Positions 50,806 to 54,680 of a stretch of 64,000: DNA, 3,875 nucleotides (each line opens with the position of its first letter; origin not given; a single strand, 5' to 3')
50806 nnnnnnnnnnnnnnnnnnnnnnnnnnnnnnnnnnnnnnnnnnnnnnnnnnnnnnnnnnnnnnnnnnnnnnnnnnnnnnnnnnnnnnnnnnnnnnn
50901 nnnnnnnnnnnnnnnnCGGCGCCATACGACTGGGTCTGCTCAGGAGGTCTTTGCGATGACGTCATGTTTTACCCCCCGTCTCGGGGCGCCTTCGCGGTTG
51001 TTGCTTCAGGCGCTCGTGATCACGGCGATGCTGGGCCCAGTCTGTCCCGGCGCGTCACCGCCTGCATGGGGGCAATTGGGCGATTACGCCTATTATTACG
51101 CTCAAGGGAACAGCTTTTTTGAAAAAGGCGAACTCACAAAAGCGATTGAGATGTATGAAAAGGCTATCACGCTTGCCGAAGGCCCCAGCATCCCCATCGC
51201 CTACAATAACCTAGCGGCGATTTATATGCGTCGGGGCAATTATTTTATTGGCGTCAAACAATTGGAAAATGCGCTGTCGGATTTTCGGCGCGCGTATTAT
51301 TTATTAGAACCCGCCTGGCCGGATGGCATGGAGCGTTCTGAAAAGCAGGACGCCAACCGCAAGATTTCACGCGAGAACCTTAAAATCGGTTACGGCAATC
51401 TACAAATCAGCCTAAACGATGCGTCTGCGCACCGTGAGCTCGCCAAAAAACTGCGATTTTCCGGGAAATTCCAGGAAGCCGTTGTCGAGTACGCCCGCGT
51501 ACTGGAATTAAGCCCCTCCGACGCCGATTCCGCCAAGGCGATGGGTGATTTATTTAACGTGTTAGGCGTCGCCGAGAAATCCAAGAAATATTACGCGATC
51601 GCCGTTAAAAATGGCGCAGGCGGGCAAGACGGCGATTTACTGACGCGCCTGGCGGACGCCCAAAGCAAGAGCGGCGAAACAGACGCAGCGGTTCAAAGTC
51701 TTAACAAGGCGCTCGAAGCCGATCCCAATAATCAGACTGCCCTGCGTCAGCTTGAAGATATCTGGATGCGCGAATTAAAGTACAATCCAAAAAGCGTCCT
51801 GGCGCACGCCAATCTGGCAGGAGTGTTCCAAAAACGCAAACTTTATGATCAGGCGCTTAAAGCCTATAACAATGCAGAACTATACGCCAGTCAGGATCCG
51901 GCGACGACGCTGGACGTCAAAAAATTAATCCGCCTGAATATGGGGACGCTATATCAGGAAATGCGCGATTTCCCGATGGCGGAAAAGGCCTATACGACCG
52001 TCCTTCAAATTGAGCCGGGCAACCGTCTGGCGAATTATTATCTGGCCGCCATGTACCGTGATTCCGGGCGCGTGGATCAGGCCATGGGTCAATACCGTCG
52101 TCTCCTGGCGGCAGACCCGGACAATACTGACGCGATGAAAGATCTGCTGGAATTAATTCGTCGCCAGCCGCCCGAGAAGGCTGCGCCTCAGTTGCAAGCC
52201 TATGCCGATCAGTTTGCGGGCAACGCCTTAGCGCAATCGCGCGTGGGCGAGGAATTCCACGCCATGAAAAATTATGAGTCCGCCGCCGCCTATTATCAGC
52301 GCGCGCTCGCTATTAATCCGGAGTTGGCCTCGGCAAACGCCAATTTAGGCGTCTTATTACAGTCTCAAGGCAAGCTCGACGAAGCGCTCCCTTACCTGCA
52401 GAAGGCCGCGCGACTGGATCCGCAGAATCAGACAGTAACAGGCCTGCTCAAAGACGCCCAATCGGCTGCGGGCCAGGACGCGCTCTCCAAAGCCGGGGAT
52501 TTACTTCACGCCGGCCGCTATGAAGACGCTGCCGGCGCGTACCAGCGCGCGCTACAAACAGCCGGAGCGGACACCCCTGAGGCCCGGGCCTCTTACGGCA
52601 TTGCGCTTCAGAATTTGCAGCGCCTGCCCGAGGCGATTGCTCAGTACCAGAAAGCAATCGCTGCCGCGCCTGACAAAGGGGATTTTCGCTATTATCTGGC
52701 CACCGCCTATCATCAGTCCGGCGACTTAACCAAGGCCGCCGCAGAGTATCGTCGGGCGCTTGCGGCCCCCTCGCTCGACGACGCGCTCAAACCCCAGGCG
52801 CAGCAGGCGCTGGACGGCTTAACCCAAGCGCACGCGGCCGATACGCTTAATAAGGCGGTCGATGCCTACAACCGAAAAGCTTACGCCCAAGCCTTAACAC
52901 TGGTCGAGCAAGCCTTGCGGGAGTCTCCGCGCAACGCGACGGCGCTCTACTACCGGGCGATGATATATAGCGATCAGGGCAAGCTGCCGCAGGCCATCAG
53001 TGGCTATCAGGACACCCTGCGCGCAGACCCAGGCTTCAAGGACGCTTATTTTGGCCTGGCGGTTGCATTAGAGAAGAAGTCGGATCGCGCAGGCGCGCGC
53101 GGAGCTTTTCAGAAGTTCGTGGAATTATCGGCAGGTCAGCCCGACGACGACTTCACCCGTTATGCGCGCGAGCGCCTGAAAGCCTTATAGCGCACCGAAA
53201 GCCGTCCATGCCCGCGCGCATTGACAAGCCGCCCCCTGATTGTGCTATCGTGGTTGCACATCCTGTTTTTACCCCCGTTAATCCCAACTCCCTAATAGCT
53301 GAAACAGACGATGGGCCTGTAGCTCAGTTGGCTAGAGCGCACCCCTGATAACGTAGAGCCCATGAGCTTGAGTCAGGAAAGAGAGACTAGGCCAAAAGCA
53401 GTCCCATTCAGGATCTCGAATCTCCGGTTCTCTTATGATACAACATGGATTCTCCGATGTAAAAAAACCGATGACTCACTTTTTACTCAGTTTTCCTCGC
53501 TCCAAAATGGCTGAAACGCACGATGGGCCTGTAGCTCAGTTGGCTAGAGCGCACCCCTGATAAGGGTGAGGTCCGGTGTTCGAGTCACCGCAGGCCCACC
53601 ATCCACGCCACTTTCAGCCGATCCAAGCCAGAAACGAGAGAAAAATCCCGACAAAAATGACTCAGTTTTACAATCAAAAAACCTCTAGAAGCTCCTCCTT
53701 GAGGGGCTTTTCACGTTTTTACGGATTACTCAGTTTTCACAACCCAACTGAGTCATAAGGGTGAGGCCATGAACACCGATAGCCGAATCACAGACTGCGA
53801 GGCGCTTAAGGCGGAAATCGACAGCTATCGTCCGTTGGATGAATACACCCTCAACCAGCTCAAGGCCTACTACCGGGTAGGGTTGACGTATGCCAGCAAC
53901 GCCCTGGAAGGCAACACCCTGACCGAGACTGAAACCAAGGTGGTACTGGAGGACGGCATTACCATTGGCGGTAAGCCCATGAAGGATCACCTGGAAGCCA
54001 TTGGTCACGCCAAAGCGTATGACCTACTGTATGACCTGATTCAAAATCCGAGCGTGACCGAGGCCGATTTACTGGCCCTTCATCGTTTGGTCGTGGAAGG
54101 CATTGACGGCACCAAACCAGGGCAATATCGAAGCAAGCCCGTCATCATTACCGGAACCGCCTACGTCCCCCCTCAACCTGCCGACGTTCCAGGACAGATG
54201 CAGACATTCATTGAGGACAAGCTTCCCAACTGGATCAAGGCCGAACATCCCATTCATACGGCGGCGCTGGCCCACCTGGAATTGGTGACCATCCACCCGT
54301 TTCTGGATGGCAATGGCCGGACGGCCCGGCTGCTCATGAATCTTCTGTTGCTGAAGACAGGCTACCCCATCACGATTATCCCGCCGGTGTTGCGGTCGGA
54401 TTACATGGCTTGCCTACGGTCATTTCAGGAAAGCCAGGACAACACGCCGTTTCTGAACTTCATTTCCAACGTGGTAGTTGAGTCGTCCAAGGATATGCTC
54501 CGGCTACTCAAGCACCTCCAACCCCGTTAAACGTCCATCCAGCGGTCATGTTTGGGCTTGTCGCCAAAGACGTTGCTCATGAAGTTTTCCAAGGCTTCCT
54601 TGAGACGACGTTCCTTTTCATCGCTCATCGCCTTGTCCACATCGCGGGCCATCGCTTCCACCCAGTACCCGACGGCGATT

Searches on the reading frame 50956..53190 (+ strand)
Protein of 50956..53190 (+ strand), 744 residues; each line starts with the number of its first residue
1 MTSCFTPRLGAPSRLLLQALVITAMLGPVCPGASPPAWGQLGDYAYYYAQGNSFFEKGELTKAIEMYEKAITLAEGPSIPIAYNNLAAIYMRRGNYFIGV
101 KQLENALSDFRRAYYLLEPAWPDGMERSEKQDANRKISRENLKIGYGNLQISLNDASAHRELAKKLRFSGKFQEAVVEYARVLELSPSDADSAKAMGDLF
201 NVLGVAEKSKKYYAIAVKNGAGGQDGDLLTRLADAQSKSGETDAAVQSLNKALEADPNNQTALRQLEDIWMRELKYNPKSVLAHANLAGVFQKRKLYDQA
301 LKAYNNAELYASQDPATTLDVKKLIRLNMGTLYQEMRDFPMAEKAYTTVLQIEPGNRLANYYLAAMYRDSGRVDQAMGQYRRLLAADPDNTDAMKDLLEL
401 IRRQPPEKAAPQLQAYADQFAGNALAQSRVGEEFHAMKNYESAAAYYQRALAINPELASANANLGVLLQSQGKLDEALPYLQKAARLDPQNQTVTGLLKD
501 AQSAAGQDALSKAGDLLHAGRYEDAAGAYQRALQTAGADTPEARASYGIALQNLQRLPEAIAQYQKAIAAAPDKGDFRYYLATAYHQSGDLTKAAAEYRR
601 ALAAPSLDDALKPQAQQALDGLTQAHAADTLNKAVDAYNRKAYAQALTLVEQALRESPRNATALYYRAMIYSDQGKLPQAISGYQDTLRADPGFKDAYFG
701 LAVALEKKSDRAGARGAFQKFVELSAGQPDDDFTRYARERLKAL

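Call 7: search_protein_families(library=pfam, proteins=[window:50956-53190:+])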
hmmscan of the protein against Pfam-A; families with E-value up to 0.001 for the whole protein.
window:50956-53190:+ (744 aa): 26 families (the best 25 are shown)
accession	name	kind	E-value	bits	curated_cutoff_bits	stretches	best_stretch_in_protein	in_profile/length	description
PF07719.23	TPR_2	-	2.7e-57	186.6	27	3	460-491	3-34/34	Tetratricopeptide repeat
PF00515.34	TPR_1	-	1.9e-56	186.1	27.8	5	461-491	4-34/34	Tetratricopeptide repeat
PF13432.12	TPR_16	-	6.5e-49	164.4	32.7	7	548-605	4-61/65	Tetratricopeptide repeat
PF13414.12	TPR_11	-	1.3e-42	143.7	26.8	3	431-472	1-42/42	TPR repeat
PF14559.12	TPR_19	-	1.8e-36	124.7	25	5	337-399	5-66/68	Tetratricopeptide repeat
PF13428.12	TPR_14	-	1.5e-34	115.4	23.5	1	360-399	4-43/44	Tetratricopeptide repeat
PF13431.12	TPR_17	-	1.3e-33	112.9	24.4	2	446-478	1-33/34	Tetratricopeptide repeat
PF13181.12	TPR_8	-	4.3e-33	111.1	25.7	3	458-491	1-34/34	Tetratricopeptide repeat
PF13424.12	TPR_12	-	5.4e-33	113.5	30.1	2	426-488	5-75/77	Tetratricopeptide repeat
PF13176.12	TPR_7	-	1.1e-29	100.4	27.9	0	462-492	3-35/36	Tetratricopeptide repeat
PF13371.12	TPR_9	-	1e-17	64.3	35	1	438-494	9-65/73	Tetratricopeptide repeat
PF13174.12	TPR_6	-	2.5e-16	59.6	26.3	0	696-723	1-28/33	Tetratricopeptide repeat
PF24575.1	TPR_Slam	-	3.9e-16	59.8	35.2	1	628-714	16-100/104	Surface lipoprotein assembly modifier, N-terminal TPR repeats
PF13374.12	TPR_10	-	5e-13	49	27.5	1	462-486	6-30/42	Tetratricopeptide repeat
PF25064.1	ARM_TT21_5th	-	9e-11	42.5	27.8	0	438-496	15-73/117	TT21 fifth ARM repeats domain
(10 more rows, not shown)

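Call 10: find_encoding_contigs(protein=window:50956-53190:+, flank=10000, max_places=6)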
Protein window:50956-53190:+ (744 aa): no gene with exactly this product is on record in the collection.

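Call 11: find_related_loci(query=window:50956-53190:+, collection=genome_contigs, flank=10000)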
Query window:50956-53190:+ (744 aa) in genome_contigs; peptide patterns used: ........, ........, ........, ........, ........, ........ (x = any residue, [..] = any of these).
600 stretches matched a pattern (row limit reached: there are more); 295 encode a relative of the query (tblastn E <= 1e-3); the best 80 are kept; 78 distinct loci.
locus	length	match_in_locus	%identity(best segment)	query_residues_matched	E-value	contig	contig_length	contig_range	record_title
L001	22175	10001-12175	57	22-744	0e+0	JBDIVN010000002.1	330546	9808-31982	MAG: Vampirovibrionales bacterium isolate Bin_14 NODE_19_length_330546_cov_9.221764, whole genome shotgun sequence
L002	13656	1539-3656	47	40-744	0e+0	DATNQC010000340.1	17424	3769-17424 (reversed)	MAG TPA_asm: Oculatellaceae cyanobacterium isolate SMAG_U16497 k141_201998, whole genome shotgun sequence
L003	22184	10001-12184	53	14-744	0e+0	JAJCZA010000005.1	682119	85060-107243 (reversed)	MAG: Vampirovibrionales bacterium isolate OFTM381 OFTM381_4, whole genome shotgun sequence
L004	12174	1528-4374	24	47-736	1e-45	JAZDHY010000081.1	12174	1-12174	MAG: bacterium isolate MEGAHIT-group-0.373 k141_11284103, whole genome shotgun sequence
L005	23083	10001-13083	27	45-731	4e-30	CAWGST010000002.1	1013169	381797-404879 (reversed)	MAG: uncultured Verrucomicrobiae bacterium isolate MFD05580.bin.1.36 genome assembly, contig: contig_2080, whole genome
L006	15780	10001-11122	30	48-730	1e-28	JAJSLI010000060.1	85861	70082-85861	MAG: Candidatus Methylacidiphilales bacterium isolate SRB-291 k141_2432767, whole genome shotgun sequence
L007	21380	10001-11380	30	47-730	3e-32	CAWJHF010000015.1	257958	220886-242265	MAG: uncultured Verrucomicrobiae bacterium isolate MFD01231.bin.1.64 genome assembly, contig: contig_33860, whole genome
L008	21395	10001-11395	29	43-731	3e-29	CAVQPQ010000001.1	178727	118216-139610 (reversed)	MAG: uncultured Verrucomicrobiae bacterium isolate MFD01231.bin.1.54 genome assembly, contig: contig_17483, whole genome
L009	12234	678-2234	26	9-731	6e-29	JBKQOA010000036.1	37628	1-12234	MAG: Limisphaerales bacterium isolate LASCr2D2E2F__bin_97 LASCr2D2E2F_000000089472, whole genome shotgun sequence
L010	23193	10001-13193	26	38-735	4e-27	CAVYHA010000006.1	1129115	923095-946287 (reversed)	MAG: uncultured Planctomycetaceae bacterium isolate MFD01231.bin.2.4 genome assembly, contig: contig_8908, whole genome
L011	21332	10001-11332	29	47-730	3e-26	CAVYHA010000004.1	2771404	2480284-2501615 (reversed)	MAG: uncultured Planctomycetaceae bacterium isolate MFD01231.bin.2.4 genome assembly, contig: contig_21395, whole genome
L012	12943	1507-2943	28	20-731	3e-26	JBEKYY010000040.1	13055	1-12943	MAG: Verrucomicrobiota bacterium isolate SPRUCE 686 SPRUCE_686_40, whole genome shotgun sequence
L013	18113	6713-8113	29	42-610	1e-22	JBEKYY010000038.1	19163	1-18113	MAG: Verrucomicrobiota bacterium isolate SPRUCE 686 SPRUCE_686_38, whole genome shotgun sequence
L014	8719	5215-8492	28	81-730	5e-26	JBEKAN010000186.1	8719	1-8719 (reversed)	MAG: Verrucomicrobiota bacterium isolate SPRUCE 113 SPRUCE_113_186, whole genome shotgun sequence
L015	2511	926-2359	31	97-731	4e-25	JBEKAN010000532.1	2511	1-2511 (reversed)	MAG: Verrucomicrobiota bacterium isolate SPRUCE 113 SPRUCE_113_532, whole genome shotgun sequence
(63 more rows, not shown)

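Call 25: search_protein_families(library=pfam, proteins=[L001:12758-13102:-, L001:13473-15158:-, L001:15464-15838:+, L001:16414-17949:-, L001:17962-22041:-, L003:12711-13010:+, L003:13007-13534:-, L003:13667-14107:+, L003:14198-15802:+, L003:15802-19035:+])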
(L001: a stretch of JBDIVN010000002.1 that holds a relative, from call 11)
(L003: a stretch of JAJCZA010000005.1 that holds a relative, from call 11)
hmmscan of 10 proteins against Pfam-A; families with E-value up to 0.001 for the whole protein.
L001:12758-13102:- (114 aa): 3 families
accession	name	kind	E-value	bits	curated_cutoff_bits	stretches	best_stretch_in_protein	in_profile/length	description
PF01381.28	HTH_3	-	6.8e-09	36.1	23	1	9-60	2-55/55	Helix-turn-helix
PF13560.12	HTH_31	-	6.8e-08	33.1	27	1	3-61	1-62/64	Helix-turn-helix domain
PF12844.13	HTH_19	-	1e-07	32.2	30.2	1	5-60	1-58/64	Helix-turn-helix domain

L001:13473-15158:- (561 aa): 1 family
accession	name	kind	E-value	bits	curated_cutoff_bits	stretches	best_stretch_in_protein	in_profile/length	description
PF22530.2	Terminase-T7_RNaseH-like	-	5.4e-40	136.5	27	1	355-462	1-108/108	Terminase Bacteriophage T7, Ribonuclease H-like domain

L001:15464-15838:+ (124 aa): 0 families

L001:16414-17949:- (511 aa): 1 family
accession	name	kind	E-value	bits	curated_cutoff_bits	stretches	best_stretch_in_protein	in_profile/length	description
PF03906.20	Phage_T7_tail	-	9.9e-41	139.5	25.2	1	3-142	6-148/157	Phage T7 tail fibre protein, N-terminal domain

L001:17962-22041:- (1359 aa): 0 families

L003:12711-13010:+ (99 aa): 0 families

L003:13007-13534:- (175 aa): 1 family
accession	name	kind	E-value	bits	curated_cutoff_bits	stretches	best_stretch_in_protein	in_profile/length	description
PF22530.2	Terminase-T7_RNaseH-like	-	3.1e-16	60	27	1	7-55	60-108/108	Terminase Bacteriophage T7, Ribonuclease H-like domain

L003:13667-14107:+ (146 aa): 0 families

L003:14198-15802:+ (534 aa): 4 families
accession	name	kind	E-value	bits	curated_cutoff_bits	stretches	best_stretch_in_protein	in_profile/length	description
PF16576.10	HlyD_D23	-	1.7e-26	93.2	30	1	88-319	16-213/214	Barrel-sandwich domain of CusB or HlyD membrane-fusion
PF13437.12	HlyD_3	-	2.9e-14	54.1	22.2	1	215-311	1-100/106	HlyD family secretion protein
PF13115.11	YtkA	-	1.9e-11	44.9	25.9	1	441-512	11-83/85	YtkA-like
PF13533.13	Biotin_lipoyl_2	-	0.00097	19.4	29.8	0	93-123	2-32/32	Biotin-lipoyl like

L003:15802-19035:+ (1077 aa): 3 families
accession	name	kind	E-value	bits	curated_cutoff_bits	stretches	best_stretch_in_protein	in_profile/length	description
PF00873.25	ACR_tran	-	6.1e-200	666.9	28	1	22-1057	2-1020/1021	AcrB/AcrD/AcrF family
PF02355.23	SecD_SecF_C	-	1.3e-09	38.2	20.5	1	900-1050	31-179/189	Protein export membrane protein SecD/SecF, C-terminal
PF03176.21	MMPL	-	6.1e-08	32.4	20.5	1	281-516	63-303/333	MMPL family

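Call 27: find_related_loci(query=L001:13473-15158:-, collection=viral_contigs, flank=10000)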
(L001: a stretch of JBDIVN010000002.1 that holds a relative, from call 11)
Query L001:13473-15158:- (561 aa) in viral_contigs; peptide patterns used: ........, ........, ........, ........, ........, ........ (x = any residue, [..] = any of these).
600 stretches matched a pattern (row limit reached: there are more); 600 encode a relative of the query (tblastn E <= 1e-3); the best 80 are kept; 80 distinct loci.
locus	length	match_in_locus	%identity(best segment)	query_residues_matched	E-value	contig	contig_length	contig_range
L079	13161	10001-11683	93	1-561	0e+0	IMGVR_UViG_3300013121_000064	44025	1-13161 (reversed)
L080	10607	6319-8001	93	1-561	0e+0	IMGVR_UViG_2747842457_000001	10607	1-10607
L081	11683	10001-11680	92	2-561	0e+0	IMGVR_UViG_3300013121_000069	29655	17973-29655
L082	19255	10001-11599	67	7-536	0e+0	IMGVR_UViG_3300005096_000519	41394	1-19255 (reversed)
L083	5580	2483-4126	63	9-561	0e+0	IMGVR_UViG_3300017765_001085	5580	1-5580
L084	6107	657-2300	63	4-561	0e+0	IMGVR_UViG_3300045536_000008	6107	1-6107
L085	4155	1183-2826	63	4-561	0e+0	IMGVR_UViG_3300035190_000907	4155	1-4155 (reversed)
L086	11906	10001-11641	65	1-551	0e+0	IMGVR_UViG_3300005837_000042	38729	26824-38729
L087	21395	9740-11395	63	9-561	0e+0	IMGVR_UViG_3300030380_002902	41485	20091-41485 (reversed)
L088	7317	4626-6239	64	7-552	0e+0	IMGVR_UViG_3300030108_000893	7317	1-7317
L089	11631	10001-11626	63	9-561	0e+0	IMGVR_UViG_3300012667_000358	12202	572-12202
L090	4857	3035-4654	62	7-551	0e+0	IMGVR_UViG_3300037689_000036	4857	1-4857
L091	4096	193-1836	62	4-561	0e+0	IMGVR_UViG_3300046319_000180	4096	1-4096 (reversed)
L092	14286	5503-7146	62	4-561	0e+0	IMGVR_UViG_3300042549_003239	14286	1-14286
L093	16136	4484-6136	62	9-561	0e+0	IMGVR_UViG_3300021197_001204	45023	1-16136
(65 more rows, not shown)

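Call 44: search_protein_families(library=pfam, proteins=[L003:13667-14107:+], max_evalue=0.01)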
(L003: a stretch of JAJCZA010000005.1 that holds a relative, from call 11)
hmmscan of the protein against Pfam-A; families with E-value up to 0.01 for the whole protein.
L003:13667-14107:+ (146 aa): 0 families

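Call 71: find_homologous_proteins(query=L001:13473-15158:-, max_evalue=1e-100)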
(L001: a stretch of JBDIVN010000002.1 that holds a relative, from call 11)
Query L001:13473-15158:- (561 aa): 7999 proteins with E <= 1e-100 among 8000 candidates; the best 120 are listed.
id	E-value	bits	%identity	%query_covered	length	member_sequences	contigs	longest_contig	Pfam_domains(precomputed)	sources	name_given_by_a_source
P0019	0.0e+0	1282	100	100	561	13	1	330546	PF22530.3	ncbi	-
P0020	0.0e+0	1185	91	100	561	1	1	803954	PF22530.3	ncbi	-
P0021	0.0e+0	1153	88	100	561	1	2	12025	PF22530.3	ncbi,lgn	-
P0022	0.0e+0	1062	80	100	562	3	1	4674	PF22530.3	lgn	-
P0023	0.0e+0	1061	81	100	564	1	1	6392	PF22530.3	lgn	-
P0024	0.0e+0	1058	81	100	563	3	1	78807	PF22530.3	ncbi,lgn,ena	-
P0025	0.0e+0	1053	80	99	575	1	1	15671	PF22530.3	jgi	jgi:hypothetical protein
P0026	0.0e+0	1051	80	100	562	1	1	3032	PF22530.3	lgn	-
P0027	0.0e+0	1048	80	100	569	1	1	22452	PF22530.3,PF03237.22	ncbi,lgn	-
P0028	0.0e+0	1046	80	100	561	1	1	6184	PF22530.3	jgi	jgi:hypothetical protein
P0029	0.0e+0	1023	78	99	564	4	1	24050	PF22530.3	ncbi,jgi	jgi:hypothetical protein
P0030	0.0e+0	1017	79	99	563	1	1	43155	PF22530.3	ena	-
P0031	0.0e+0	1017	78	99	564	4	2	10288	PF22530.3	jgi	jgi:Holliday junction resolvasome RuvABC endonuclease subunit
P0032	0.0e+0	1016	78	99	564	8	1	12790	PF22530.3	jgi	jgi:hypothetical protein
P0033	0.0e+0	1016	78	99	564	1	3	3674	PF22530.3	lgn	-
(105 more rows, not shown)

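Call 72: find_encoding_contigs(protein=P0024, flank=10000, max_places=2)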
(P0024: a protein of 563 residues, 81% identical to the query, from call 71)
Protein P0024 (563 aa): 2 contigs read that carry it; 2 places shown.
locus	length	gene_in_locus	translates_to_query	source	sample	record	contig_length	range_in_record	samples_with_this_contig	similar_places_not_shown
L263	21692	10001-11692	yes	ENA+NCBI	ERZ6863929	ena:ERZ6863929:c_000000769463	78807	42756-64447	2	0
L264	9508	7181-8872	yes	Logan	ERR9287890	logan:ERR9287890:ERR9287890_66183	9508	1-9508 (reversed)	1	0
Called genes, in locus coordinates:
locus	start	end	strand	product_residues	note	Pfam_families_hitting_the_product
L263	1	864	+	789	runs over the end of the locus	PF25675:Phage_nozzle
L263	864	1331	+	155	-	PF11090:Phage_T7_Gp13 (weak)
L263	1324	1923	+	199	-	PF24072:T7_gp14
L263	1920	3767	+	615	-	-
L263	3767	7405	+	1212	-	-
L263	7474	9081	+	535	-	PF03906:Phage_T7_tail, PF07484:Collar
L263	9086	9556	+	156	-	-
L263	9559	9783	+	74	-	-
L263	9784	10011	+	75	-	PF11123:DNA_Packaging_2 (weak)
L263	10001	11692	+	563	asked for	PF22530:Terminase-T7_RNaseH-like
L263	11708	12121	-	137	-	-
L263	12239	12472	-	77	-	-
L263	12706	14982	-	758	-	PF00330:Aconitase, PF00694:Aconitase_C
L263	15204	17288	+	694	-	PF01656:CbiA (faint), PF13614:AAA_31 (weak)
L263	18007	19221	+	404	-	PF00009:GTP_EFTU, PF03144:GTP_EFTU_D2, PF03143:GTP_EFTU_D3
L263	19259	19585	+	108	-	PF00338:Ribosomal_S10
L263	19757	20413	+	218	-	PF00297:Ribosomal_L3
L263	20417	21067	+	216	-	PF00573:Ribosomal_L4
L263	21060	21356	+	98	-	PF00276:Ribosomal_L23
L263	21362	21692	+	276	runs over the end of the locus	PF00181:Ribosomal_L2_N, PF03947:Ribosomal_L2_C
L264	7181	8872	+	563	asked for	PF22530:Terminase-T7_RNaseH-like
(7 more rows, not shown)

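Call 73: find_encoding_contigs(protein=P0020, flank=10000, max_places=2)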
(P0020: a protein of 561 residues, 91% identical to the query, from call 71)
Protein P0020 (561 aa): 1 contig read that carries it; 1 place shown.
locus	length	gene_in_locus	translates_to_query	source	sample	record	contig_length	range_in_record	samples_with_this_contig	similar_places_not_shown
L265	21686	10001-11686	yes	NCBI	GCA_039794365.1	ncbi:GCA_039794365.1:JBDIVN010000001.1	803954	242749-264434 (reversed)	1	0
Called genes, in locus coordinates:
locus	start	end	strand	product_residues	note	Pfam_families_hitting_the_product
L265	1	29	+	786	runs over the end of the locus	PF25675:Phage_nozzle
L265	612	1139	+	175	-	PF11090:Phage_T7_Gp13 (weak)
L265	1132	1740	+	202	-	PF24072:T7_gp14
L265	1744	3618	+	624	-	-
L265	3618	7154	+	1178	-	-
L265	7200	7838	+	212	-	-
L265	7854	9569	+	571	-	PF03906:Phage_T7_tail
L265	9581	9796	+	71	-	-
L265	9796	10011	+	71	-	PF11123:DNA_Packaging_2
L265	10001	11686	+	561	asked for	PF22530:Terminase-T7_RNaseH-like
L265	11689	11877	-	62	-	-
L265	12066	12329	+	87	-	PF13560:HTH_31, PF12844:HTH_19 (weak), PF01381:HTH_3 (weak)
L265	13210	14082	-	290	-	-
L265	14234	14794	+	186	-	PF07617:DUF1579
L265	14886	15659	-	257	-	-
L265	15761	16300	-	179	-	-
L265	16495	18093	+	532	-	PF06167:Peptidase_M90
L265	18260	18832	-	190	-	PF00702:Hydrolase (weak), PF08282:Hydrolase_3 (weak)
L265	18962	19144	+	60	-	-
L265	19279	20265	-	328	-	PF13580:SIS_2 (faint), PF01380:SIS, PF00571:CBS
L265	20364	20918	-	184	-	-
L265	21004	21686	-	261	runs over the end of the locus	PF00092:VWA (weak), PF13519:VWA_2 (weak)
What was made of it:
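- Closest known: T7-like cyanophages and pelagiphages with integrases. Different: Here full-length prophages exist in assembled genomes (calls 72, 73), and the phage carries a whole tRNA.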

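Call 74: find_encoding_contigs(protein=P0030, flank=10000, max_places=2)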
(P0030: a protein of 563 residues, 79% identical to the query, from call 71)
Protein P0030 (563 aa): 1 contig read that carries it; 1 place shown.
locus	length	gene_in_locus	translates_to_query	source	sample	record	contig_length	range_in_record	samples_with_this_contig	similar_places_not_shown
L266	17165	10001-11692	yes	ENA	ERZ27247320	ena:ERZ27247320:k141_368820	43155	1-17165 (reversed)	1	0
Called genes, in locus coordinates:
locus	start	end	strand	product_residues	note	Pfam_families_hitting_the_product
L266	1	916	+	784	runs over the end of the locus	PF25675:Phage_nozzle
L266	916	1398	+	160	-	PF11090:Phage_T7_Gp13 (faint)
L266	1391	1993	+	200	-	PF24072:T7_gp14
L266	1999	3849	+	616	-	-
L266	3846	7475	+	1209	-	-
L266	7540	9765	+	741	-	PF03906:Phage_T7_tail, PF22237:SO2946-like_C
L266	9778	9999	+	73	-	PF11123:DNA_Packaging_2 (weak)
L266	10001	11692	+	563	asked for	PF22530:Terminase-T7_RNaseH-like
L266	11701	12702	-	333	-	PF14390:DUF4420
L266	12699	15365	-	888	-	PF10593:Z1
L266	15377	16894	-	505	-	PF02518:HATPase_c (weak), PF13589:HATPase_c_3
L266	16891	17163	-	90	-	?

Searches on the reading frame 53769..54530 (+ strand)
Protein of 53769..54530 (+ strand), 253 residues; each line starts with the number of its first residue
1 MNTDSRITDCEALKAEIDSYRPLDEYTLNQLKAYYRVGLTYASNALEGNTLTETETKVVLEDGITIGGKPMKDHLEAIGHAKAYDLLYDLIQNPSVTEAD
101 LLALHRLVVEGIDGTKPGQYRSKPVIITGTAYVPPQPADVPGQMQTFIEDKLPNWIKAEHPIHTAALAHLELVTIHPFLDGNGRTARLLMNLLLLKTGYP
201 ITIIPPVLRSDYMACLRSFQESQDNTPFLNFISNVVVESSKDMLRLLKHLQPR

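Call 7: search_protein_families(library=pfam, proteins=[window:53769-54530:+])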
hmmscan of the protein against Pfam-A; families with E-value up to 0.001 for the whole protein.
window:53769-54530:+ (253 aa): 1 family
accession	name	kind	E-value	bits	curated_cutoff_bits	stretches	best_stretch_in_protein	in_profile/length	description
PF02661.23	Fic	-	1.1e-23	84.3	24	1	96-194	2-93/93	Fic/DOC family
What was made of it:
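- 53769..54530 (+): fic (Fic/DOC) cargo gene. Pfam PF02661, 1.1e-23 (call 7).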
